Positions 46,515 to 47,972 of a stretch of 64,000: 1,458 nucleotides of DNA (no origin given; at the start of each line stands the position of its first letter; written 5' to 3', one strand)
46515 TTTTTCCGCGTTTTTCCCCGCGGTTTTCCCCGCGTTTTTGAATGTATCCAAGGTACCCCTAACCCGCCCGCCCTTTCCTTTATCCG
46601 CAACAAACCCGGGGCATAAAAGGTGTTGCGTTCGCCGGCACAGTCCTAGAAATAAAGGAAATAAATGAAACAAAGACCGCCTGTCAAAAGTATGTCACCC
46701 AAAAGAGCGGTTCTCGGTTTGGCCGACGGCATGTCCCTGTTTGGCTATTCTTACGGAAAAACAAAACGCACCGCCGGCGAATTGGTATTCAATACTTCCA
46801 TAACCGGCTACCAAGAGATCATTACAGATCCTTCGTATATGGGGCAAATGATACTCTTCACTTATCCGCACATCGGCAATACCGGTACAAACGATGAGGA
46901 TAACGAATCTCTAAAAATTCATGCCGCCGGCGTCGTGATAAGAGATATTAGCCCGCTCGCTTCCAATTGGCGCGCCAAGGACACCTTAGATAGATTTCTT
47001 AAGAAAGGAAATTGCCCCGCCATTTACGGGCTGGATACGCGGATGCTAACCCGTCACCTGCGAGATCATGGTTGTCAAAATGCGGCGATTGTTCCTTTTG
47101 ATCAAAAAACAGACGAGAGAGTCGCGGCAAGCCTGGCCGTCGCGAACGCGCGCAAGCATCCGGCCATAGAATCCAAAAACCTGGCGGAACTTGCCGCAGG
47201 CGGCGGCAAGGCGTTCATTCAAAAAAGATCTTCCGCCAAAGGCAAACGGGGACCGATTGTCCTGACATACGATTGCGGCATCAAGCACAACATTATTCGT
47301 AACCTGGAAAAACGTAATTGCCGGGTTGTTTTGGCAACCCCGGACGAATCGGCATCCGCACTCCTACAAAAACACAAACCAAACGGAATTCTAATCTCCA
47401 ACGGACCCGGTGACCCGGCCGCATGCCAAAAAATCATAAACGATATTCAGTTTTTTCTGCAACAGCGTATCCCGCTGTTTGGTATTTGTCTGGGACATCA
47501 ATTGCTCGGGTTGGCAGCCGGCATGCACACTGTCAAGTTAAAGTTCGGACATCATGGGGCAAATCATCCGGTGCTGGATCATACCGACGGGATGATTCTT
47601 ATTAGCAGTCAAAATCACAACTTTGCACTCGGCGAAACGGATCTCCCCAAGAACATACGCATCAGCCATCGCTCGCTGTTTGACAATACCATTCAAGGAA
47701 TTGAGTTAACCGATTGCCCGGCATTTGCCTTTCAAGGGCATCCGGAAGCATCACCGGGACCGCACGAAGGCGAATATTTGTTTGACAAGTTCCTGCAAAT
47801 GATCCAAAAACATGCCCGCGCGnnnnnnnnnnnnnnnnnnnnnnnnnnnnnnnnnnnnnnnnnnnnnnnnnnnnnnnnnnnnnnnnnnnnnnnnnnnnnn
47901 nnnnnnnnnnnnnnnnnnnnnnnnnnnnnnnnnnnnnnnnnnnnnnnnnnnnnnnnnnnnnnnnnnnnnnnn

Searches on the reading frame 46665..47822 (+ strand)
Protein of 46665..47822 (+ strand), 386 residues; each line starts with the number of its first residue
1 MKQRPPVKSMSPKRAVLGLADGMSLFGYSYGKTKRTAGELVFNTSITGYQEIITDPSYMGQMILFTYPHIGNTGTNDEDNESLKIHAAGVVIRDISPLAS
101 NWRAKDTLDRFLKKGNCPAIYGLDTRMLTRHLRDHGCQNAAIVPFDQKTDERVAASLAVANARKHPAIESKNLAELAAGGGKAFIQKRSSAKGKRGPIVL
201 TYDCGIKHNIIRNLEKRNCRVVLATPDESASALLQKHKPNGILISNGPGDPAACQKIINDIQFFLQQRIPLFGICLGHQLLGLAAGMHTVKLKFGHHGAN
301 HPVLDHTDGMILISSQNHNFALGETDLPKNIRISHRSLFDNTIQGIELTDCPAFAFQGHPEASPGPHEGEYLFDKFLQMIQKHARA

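Call 62: find_homologous_proteins(query=window:46665-47822:+, max_evalue=1e-80)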
Query window:46665-47822:+ (386 aa): 7973 proteins with E <= 1e-80 among 8000 candidates; the best 120 are listed.
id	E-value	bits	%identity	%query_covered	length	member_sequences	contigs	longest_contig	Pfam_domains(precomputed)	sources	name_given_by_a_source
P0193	9.9e-166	570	65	97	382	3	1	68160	PF00117.35,PF00988.29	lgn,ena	-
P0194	3.9e-157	541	62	95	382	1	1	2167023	PF00117.35,PF00988.29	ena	-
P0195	7.9e-132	458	54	96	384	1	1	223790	PF07722.20,PF00117.35,PF00988.29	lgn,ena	-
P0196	9.4e-131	454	55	96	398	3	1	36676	PF07722.20,PF00117.35,PF00988.29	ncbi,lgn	-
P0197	1.9e-130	453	53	97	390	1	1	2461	PF07722.20,PF00117.35,PF00988.29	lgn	-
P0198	9.8e-130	451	55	95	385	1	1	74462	PF00117.35,PF00988.29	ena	-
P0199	1.1e-129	451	55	97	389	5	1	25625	PF07722.20,PF00117.35,PF00988.29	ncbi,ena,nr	ncbi:MAG: glutamine-hydrolyzing carbamoyl-phosphate synthase small subunit [Gammaproteobacteria bact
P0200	4.6e-129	449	-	-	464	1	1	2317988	PF00117.35,PF00988.29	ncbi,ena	-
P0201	1.0e-128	448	52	96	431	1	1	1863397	PF07722.20,PF00117.35,PF00988.29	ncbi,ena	-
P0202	4.8e-128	446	52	98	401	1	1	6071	PF07722.20,PF00117.35,PF00988.29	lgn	-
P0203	4.9e-126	439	53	97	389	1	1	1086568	PF00117.35,PF00988.29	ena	-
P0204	2.3e-124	433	53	98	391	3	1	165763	PF00117.35,PF00988.29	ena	-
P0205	5.3e-121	422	52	96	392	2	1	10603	PF00117.35,PF00988.29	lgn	-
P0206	3.2e-120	420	53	96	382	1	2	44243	PF07722.20,PF00117.35,PF00988.29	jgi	jgi:carbamoyl-phosphate synthase small subunit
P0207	3.8e-120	419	54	96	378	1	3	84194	PF07722.20,PF00117.35,PF00988.29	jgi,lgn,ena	-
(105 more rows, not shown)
